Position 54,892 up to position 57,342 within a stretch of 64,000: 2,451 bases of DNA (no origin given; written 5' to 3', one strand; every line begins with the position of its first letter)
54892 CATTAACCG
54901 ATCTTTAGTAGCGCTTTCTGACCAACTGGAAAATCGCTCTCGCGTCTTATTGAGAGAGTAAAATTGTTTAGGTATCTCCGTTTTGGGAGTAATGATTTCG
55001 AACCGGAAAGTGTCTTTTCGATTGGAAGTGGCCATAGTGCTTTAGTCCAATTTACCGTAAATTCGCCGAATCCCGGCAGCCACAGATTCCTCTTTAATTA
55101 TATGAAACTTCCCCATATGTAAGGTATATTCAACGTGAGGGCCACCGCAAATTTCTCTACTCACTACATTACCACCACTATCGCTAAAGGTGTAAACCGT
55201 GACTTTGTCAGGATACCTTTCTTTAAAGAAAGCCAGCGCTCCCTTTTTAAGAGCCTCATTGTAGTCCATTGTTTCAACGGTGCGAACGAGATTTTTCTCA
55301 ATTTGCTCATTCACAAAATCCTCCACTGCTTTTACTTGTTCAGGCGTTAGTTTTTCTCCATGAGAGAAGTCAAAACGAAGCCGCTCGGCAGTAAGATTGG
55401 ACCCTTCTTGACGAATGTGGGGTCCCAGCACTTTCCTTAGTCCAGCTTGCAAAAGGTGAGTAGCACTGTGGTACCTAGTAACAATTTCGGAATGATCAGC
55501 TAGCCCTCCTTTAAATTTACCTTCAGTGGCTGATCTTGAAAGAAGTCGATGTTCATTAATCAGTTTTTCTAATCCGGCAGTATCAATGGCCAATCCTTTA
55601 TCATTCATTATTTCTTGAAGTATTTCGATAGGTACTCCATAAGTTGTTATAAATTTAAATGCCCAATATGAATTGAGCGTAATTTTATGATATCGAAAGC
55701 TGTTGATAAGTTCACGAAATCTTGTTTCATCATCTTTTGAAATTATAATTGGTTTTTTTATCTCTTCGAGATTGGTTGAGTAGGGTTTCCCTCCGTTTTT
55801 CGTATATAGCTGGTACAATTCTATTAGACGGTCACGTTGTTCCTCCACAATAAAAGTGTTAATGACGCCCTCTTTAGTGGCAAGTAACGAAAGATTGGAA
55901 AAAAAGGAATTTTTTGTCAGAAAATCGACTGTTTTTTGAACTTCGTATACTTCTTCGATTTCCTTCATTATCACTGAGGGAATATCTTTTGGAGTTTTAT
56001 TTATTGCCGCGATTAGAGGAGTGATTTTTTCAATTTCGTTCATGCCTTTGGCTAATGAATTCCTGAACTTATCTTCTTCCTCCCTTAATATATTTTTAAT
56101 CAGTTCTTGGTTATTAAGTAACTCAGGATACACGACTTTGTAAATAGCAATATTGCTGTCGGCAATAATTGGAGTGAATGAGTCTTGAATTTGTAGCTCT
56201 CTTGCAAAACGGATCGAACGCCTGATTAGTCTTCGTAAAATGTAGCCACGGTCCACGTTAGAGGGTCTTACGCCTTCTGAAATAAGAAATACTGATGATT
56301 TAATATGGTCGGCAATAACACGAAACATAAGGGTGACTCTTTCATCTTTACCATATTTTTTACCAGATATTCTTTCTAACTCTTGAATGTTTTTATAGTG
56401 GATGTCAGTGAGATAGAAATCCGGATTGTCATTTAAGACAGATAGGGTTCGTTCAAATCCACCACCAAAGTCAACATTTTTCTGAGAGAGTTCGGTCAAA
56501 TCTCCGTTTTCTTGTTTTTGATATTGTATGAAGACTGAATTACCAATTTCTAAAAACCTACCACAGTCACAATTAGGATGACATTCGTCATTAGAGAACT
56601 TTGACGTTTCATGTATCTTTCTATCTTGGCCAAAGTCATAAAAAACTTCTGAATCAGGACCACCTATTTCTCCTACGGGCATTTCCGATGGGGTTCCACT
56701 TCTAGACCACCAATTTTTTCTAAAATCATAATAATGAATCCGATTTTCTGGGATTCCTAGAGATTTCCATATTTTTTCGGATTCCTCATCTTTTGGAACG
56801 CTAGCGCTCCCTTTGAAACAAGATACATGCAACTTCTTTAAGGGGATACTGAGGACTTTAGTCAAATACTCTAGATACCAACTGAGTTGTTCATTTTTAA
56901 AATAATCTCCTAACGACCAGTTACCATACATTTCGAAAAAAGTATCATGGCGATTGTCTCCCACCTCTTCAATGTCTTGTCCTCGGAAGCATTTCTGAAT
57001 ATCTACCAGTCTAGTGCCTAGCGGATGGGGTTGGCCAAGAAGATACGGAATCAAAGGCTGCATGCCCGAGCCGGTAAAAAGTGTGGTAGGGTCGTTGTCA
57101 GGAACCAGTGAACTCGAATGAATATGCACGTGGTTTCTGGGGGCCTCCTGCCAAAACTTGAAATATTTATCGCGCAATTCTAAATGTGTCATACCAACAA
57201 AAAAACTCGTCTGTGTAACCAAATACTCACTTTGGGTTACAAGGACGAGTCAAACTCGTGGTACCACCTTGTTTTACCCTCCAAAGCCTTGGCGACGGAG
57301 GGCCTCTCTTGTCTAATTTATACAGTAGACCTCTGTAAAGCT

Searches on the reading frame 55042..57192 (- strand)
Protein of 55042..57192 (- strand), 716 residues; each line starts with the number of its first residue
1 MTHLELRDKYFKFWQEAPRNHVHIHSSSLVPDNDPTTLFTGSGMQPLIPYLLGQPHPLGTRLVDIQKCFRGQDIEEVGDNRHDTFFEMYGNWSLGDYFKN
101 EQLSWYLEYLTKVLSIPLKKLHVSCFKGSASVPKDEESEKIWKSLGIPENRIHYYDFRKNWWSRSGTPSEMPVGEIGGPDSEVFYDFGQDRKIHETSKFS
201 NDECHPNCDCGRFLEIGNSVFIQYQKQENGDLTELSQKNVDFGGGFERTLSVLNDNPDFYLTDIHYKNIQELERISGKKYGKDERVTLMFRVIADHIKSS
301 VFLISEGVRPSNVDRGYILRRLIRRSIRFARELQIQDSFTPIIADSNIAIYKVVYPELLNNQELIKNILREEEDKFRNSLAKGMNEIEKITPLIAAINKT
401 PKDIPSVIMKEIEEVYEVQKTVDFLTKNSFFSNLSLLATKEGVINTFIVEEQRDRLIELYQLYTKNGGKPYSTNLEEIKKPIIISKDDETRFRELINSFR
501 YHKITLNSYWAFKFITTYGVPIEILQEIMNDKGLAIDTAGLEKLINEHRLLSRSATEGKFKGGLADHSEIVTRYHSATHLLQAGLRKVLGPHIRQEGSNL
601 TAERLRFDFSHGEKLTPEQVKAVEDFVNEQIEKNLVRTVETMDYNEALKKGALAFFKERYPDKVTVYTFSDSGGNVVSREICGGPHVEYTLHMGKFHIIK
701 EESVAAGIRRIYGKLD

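Call 10: search_protein_families(library=pfam, proteins=[window:55042-57192:-])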
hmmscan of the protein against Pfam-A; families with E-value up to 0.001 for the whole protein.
window:55042-57192:- (716 aa): 2 families
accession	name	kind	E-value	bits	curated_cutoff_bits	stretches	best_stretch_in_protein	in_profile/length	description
PF01411.24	tRNA-synt_2c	-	9.5e-112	374.7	30.3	2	5-391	1-373/552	tRNA synthetases class II (A)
PF07973.19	tRNA_SAD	-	9e-12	45.2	24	1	664-712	1-44/44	Threonyl and Alanyl tRNA synthetase second additional domain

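Call 13: find_related_loci(query=window:55042-57192:-, collection=genome_contigs, flank=3000)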
Query window:55042-57192:- (716 aa) in genome_contigs; peptide patterns used: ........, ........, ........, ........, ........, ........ (x = any residue, [..] = any of these).
41 stretches matched a pattern, but none encodes a relative of the query by tblastn (E <= 1e-3).

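Call 14: find_homologous_proteins(query=window:55042-57192:-, max_evalue=1e-20)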
Query window:55042-57192:- (716 aa): 8000 proteins with E <= 1e-20 among 8000 candidates; the best 120 are listed.
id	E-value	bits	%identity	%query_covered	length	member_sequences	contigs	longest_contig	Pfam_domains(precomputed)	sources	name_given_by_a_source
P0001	0.0e+0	1648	100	100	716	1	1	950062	PF01411.25,PF07973.20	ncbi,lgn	-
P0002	8.0e-258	876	66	55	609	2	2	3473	PF01411.25,PF07973.20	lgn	-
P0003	4.2e-257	873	66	54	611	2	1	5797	PF01411.25,PF07973.20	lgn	-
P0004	1.4e-249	848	65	55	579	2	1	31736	PF01411.25,PF07973.20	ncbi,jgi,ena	-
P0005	2.0e-245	835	65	55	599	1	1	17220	PF01411.25,PF07973.20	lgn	-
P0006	1.3e-244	832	64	55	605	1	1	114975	PF01411.25,PF07973.20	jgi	-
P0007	2.3e-244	831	68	55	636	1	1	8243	PF01411.25,PF07973.20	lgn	-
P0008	6.5e-242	823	63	55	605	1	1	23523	PF01411.25,PF07973.20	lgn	-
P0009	4.3e-241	820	65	52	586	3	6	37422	PF01411.25,PF07973.20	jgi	jgi:alanyl-tRNA synthetase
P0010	4.8e-241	820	64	55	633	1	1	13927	PF01411.25,PF07973.20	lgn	-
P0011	1.8e-240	818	64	55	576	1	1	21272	PF01411.25,PF07973.20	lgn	-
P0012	6.5e-240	816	63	55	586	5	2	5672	PF01411.25,PF07973.20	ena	-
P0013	1.5e-239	815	62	55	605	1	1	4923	PF01411.25,PF07973.20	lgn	-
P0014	1.6e-239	815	66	55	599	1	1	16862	PF01411.25,PF07973.20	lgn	-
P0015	1.2e-238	812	64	55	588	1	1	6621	PF01411.25,PF07973.20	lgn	-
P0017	2.7e-237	808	59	55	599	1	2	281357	PF01411.25,PF07973.20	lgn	-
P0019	1.7e-234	799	61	55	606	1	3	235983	PF01411.25,PF07973.20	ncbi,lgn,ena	-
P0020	5.5e-234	797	62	54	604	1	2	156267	PF01411.25,PF07973.20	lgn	-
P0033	5.8e-225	767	60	55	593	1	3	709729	PF01411.25,PF07973.20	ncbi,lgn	-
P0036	1.2e-223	763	64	53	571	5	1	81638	PF01411.25,PF07973.20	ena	-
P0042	7.2e-217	740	49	100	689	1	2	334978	PF01411.25,PF07973.20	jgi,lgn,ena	jgi:alanyl-tRNA synthetase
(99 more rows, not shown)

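Call 16: find_related_loci(query=A1, collection=genome_contigs, flank=2500)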
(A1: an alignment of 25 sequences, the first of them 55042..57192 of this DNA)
Query A1 (716 aa) in genome_contigs; peptide patterns used: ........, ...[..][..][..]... (x = any residue, [..] = any of these).
600 stretches matched a pattern (row limit reached: there are more); 600 encode a relative of the query (tblastn E <= 1e-3); the best 80 are kept; 80 distinct loci.
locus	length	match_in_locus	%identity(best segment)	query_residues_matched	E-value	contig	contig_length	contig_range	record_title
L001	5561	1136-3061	41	5-711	1e-166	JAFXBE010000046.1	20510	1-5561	MAG: Clostridia bacterium isolate RGIG6256 Sheep_Rectum-2__c508, whole genome shotgun sequence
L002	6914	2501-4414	41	5-711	1e-164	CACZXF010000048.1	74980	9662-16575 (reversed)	MAG: uncultured Clostridiales bacterium isolate RUG13043 genome assembly, contig: RUG13043_asm_48, whole genome shotgun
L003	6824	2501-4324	42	2-713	1e-160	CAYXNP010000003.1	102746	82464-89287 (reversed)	MAG TPA_asm: Candidatus Woesearchaeota archaeon isolate SRP050083_co1_23 genome assembly, contig: NODE_26_length_102746_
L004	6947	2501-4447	40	1-711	2e-159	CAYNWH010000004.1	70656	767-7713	MAG TPA_asm: uncultured Gammaproteobacteria bacterium isolate SRP214966_co1_418 genome assembly, contig: NODE_393_length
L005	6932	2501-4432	40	5-711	1e-163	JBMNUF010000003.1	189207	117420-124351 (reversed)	MAG: Christensenellales bacterium isolate SBF912SR6HQ0020 scaffold_110_c1, whole genome shotgun sequence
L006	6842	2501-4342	56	1-716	1e-150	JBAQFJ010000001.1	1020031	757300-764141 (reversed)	MAG: Microgenomates group bacterium isolate MFD12003_ilm_asm_bin4 k127_26405, whole genome shotgun sequence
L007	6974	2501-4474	39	1-715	1e-150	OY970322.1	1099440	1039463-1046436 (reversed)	MAG: uncultured Candidatus Saccharibacteria bacterium isolate MFD05512.bin.c.2 genome assembly, chromosome: 1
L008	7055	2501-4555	39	1-716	6e-149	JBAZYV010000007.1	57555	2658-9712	MAG: Candidatus Gracilibacteria bacterium isolate SO_2017_GW1_90 NODE_2892_length_57555_cov_3.170753_OW334_2017, whole g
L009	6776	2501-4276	38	2-716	4e-147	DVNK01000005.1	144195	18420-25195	MAG TPA_asm: Candidatus Fimadaptatus faecigallinarum isolate ChiSxjej2B14-8506 ChiSxjej2B14M5__C16823_L144195_SRR6323376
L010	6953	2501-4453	38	1-715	1e-145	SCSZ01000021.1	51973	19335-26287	MAG: Patescibacteria group bacterium isolate FW300_bin.23 FW300_bin.23-98384, whole genome shotgun sequence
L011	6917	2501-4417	41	1-715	8e-144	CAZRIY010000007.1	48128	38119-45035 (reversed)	MAG TPA_asm: uncultured Candidatus Saccharibacteria bacterium isolate SRP136066_co1_426 genome assembly, contig: NODE_46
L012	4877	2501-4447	38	1-715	1e-142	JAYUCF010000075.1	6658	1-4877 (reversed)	MAG: bacterium isolate GFS_6887 GFS_6887_74, whole genome shotgun sequence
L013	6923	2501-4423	38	5-711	6e-141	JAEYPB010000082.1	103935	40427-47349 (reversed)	MAG: Bacillota bacterium isolate OH_CBB_177 k127_2307667, whole genome shotgun sequence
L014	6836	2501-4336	52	5-711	1e-138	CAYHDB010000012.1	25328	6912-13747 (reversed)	MAG TPA_asm: uncultured Candidatus Saccharibacteria bacterium isolate ERP119702_co1_281 genome assembly, contig: NODE_20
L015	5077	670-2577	51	1-716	1e-134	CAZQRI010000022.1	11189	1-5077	MAG TPA_asm: uncultured Gammaproteobacteria bacterium isolate SRP298887_co1_343 genome assembly, contig: NODE_6376_lengt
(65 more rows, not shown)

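Call 18: find_encoding_contigs(protein=P0001, flank=1000, max_places=3)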
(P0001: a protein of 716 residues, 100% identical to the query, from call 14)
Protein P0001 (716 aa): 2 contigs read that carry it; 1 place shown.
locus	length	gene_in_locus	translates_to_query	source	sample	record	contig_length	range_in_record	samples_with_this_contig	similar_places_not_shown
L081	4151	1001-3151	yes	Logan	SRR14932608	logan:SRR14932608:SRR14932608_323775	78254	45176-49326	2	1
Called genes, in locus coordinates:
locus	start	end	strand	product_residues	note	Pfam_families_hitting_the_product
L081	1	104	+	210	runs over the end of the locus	PF12844:HTH_19 (weak), PF13413:HTH_25, PF09136:Glucodextran_B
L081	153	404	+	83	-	-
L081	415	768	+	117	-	PF12732:YtxH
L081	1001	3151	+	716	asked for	PF01411:tRNA-synt_2c, PF07973:tRNA_SAD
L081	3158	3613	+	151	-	-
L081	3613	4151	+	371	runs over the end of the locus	PF00953:Glycos_transf_4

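Call 19: find_encoding_contigs(protein=P0004, flank=2500, max_places=3)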
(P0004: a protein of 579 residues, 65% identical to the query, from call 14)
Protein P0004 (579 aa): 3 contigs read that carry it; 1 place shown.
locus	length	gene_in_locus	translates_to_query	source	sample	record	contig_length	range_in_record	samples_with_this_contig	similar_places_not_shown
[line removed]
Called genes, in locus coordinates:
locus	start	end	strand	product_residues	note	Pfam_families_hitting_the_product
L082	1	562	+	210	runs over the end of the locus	PF12844:HTH_19, PF13413:HTH_25, PF09136:Glucodextran_B (weak)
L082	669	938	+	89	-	-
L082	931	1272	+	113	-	PF12732:YtxH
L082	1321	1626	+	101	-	-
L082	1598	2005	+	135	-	PF24109:DUF7384 (weak), PF01850:PIN, PF13470:PIN_3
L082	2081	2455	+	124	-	-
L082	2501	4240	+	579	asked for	PF01411:tRNA-synt_2c, PF07973:tRNA_SAD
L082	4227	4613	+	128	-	-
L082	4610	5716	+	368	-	PF00953:Glycos_transf_4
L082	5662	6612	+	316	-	PF01040:UbiA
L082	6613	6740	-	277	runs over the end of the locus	PF08308:PEGA, PF08239:SH3_3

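Call 20: find_encoding_contigs(protein=P0006, flank=2500, max_places=3)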
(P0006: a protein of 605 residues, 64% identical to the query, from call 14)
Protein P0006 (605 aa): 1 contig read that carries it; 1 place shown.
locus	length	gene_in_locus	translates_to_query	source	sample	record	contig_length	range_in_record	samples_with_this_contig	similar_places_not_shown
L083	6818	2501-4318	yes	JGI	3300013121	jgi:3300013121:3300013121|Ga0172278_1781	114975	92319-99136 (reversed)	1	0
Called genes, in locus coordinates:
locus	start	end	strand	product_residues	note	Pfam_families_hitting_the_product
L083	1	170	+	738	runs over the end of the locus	PF17854:FtsK_alpha, PF01580:FtsK_SpoIIIE, PF09397:FtsK_gamma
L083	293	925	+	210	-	PF12844:HTH_19, PF13413:HTH_25, PF09136:Glucodextran_B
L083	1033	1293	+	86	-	-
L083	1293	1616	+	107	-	PF12732:YtxH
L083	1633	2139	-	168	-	PF00186:DHFR_1, PF01872:RibD_C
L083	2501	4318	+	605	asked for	PF01411:tRNA-synt_2c, PF07973:tRNA_SAD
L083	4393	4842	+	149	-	-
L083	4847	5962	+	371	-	PF00953:Glycos_transf_4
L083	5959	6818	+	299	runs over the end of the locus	PF01040:UbiA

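Call 24: find_encoding_contigs(protein=P0009, flank=1500, max_places=4)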
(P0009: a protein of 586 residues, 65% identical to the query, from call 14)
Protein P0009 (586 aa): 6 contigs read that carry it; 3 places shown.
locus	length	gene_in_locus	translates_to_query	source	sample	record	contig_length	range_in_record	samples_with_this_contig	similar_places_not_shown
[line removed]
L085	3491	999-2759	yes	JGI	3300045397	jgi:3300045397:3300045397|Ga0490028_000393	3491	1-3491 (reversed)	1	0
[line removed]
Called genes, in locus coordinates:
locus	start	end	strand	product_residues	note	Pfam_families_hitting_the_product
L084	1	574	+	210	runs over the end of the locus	PF12844:HTH_19, PF13413:HTH_25, PF09136:Glucodextran_B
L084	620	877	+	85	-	-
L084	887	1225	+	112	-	-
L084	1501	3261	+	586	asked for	PF01411:tRNA-synt_2c, PF07973:tRNA_SAD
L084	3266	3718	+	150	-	-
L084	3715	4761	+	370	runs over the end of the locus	PF00953:Glycos_transf_4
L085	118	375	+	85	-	-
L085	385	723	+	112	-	-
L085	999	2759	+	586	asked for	PF01411:tRNA-synt_2c, PF07973:tRNA_SAD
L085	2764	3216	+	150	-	-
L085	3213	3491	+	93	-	?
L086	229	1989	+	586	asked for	PF01411:tRNA-synt_2c, PF07973:tRNA_SAD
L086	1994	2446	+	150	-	-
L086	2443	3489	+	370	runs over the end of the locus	PF00953:Glycos_transf_4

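Call 25: find_encoding_contigs(protein=P0017, flank=1500, max_places=2)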
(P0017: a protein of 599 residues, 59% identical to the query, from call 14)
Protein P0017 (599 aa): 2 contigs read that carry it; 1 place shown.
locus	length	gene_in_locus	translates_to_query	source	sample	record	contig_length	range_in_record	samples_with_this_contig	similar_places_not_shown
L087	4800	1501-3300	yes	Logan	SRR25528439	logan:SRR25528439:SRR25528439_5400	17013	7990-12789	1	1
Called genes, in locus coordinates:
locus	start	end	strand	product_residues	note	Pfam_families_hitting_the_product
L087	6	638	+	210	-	PF12844:HTH_19 (weak), PF13413:HTH_25, PF09136:Glucodextran_B (weak)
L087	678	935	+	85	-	-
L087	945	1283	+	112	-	-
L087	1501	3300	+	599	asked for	PF01411:tRNA-synt_2c, PF07973:tRNA_SAD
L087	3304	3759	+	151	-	-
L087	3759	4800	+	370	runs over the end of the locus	PF00953:Glycos_transf_4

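Call 26: find_encoding_contigs(protein=P0019, flank=1500, max_places=2)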
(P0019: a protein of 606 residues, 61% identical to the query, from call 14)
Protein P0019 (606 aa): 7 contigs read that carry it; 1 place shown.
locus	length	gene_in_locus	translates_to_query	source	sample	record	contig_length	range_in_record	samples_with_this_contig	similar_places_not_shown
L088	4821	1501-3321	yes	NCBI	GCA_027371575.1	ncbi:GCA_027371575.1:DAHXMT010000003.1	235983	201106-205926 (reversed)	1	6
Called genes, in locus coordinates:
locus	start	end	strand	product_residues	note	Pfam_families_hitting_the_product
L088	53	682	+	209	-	PF12844:HTH_19, PF13413:HTH_25, PF09136:Glucodextran_B (weak)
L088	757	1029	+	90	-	-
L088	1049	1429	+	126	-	PF12732:YtxH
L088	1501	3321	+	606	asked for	PF01411:tRNA-synt_2c, PF07973:tRNA_SAD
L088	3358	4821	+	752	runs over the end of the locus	PF04865:Baseplate_J (weak)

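Call 36: find_encoding_contigs(protein=P0033, flank=1500, max_places=2)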
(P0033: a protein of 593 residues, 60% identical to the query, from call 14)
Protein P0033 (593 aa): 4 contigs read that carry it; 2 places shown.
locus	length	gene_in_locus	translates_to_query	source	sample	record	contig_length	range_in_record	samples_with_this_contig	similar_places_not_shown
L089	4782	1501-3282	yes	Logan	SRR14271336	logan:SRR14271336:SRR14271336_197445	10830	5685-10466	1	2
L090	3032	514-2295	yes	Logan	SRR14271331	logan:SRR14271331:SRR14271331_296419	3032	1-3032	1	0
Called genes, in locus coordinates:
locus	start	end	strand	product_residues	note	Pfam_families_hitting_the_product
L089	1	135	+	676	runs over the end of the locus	PF17854:FtsK_alpha, PF01580:FtsK_SpoIIIE, PF09397:FtsK_gamma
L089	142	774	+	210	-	PF12844:HTH_19 (faint), PF13413:HTH_25, PF09136:Glucodextran_B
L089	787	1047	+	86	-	-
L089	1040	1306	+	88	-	PF12732:YtxH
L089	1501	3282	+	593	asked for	PF01411:tRNA-synt_2c, PF07973:tRNA_SAD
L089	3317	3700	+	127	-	-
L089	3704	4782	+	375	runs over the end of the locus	PF00953:Glycos_transf_4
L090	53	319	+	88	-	PF12732:YtxH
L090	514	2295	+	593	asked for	PF01411:tRNA-synt_2c, PF07973:tRNA_SAD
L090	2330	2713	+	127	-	-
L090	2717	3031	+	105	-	?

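Call 37: find_encoding_contigs(protein=P0020, flank=1500, max_places=2)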
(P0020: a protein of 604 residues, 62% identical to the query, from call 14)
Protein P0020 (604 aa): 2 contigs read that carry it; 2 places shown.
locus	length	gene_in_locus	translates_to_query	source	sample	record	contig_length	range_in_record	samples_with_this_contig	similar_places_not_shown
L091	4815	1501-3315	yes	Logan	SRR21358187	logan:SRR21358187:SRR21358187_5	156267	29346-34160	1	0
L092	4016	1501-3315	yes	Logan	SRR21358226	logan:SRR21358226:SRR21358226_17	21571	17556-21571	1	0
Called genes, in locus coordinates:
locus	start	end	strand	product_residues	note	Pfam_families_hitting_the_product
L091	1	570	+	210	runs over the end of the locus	PF13413:HTH_25, PF09136:Glucodextran_B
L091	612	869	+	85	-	-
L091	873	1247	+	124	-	PF12732:YtxH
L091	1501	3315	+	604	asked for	PF01411:tRNA-synt_2c, PF07973:tRNA_SAD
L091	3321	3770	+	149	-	-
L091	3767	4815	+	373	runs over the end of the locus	PF00953:Glycos_transf_4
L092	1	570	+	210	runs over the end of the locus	PF13413:HTH_25, PF09136:Glucodextran_B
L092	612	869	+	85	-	-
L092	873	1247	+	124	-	PF12732:YtxH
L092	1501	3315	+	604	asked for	PF01411:tRNA-synt_2c, PF07973:tRNA_SAD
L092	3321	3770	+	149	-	-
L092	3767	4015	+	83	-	?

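Call 38: find_encoding_contigs(protein=P0042, flank=1500, max_places=2)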
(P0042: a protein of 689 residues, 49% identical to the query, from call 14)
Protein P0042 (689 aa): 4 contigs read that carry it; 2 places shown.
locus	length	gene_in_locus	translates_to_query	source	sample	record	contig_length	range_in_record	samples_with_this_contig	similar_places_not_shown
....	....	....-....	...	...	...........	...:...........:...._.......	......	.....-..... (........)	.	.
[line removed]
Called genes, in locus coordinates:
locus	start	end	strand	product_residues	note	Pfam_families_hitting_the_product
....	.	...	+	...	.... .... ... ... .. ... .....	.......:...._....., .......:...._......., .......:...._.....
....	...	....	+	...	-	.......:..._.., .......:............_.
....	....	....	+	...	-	-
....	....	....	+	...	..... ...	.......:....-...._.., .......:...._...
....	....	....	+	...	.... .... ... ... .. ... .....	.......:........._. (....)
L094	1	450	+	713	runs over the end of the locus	PF17854:FtsK_alpha, PF01580:FtsK_SpoIIIE, PF09397:FtsK_gamma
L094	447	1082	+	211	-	PF13413:HTH_25, PF09136:Glucodextran_B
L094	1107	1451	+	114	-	-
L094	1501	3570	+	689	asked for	PF01411:tRNA-synt_2c, PF07973:tRNA_SAD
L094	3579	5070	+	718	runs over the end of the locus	PF04865:Baseplate_J (weak)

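Call 39: find_encoding_contigs(protein=P0036, flank=1500, max_places=2)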
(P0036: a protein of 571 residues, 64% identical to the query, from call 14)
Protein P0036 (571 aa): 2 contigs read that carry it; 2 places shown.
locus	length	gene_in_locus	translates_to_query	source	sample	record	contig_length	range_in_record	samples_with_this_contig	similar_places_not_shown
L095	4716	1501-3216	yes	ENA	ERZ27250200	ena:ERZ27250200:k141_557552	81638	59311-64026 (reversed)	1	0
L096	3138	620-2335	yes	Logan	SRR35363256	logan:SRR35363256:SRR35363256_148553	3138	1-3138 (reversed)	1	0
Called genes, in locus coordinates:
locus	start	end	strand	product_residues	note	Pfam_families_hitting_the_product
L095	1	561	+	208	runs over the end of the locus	PF12844:HTH_19 (weak), PF13413:HTH_25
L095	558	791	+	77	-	-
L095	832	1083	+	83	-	PF12732:YtxH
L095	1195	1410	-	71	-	-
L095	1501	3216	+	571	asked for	PF01411:tRNA-synt_2c, PF07973:tRNA_SAD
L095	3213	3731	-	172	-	PF01797:Y1_Tnp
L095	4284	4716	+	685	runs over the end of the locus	-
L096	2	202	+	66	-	?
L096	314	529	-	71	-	-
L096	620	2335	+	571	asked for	PF01411:tRNA-synt_2c, PF07973:tRNA_SAD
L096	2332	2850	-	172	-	PF01797:Y1_Tnp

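Call 56: find_encoding_contigs(protein=P0007, flank=1200, max_places=2)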
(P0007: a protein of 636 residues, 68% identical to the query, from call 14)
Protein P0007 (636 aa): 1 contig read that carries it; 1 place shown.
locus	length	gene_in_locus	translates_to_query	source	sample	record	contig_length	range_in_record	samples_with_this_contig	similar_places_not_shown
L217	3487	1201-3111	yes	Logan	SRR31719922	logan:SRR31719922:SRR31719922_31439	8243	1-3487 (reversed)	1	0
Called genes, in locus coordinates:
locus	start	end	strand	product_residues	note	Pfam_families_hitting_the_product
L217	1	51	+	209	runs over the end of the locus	PF12844:HTH_19 (weak), PF13413:HTH_25, PF09136:Glucodextran_B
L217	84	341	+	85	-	-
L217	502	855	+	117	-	-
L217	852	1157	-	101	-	-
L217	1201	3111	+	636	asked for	PF01411:tRNA-synt_2c, PF07973:tRNA_SAD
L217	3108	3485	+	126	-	?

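Call 57: find_encoding_contigs(protein=P0003, flank=1200, max_places=2)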
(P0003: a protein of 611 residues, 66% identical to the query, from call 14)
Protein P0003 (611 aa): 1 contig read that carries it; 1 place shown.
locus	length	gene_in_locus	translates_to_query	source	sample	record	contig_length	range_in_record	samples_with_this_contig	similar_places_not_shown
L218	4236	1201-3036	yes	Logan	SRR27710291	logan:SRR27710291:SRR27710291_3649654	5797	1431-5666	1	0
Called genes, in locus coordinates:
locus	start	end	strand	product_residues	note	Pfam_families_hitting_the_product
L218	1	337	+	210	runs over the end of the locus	PF12844:HTH_19 (weak), PF13413:HTH_25, PF09136:Glucodextran_B (weak)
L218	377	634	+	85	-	-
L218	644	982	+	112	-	-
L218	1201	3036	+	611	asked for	PF01411:tRNA-synt_2c, PF07973:tRNA_SAD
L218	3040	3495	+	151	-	-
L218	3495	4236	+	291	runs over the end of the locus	?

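Call 70: search_protein_families(library=ncbifam, proteins=[window:55042-57192:-], max_evalue=0.1)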
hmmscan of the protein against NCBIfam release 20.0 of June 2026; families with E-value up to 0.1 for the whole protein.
window:55042-57192:- (716 aa): 4 families
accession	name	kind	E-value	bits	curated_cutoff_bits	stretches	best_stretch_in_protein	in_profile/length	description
NF002436.0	PRK01584.1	equivalog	2.8e-202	673.4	529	2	1-403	1-391/595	alanine--tRNA ligase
TIGR00344.1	alaS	equivalog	8e-153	510.7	457.05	3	5-390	1-371/847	alanine--tRNA ligase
TIGR03683.1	A-tRNA_syn_arch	equivalog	6.7e-53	180.1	744.7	3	570-711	592-730/902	alanine--tRNA ligase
NF040865.1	a_tRNA_ed_AlaXM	equivalog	6.1e-17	62.1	300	1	571-715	94-233/234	alanyl-tRNA editing protein AlaXM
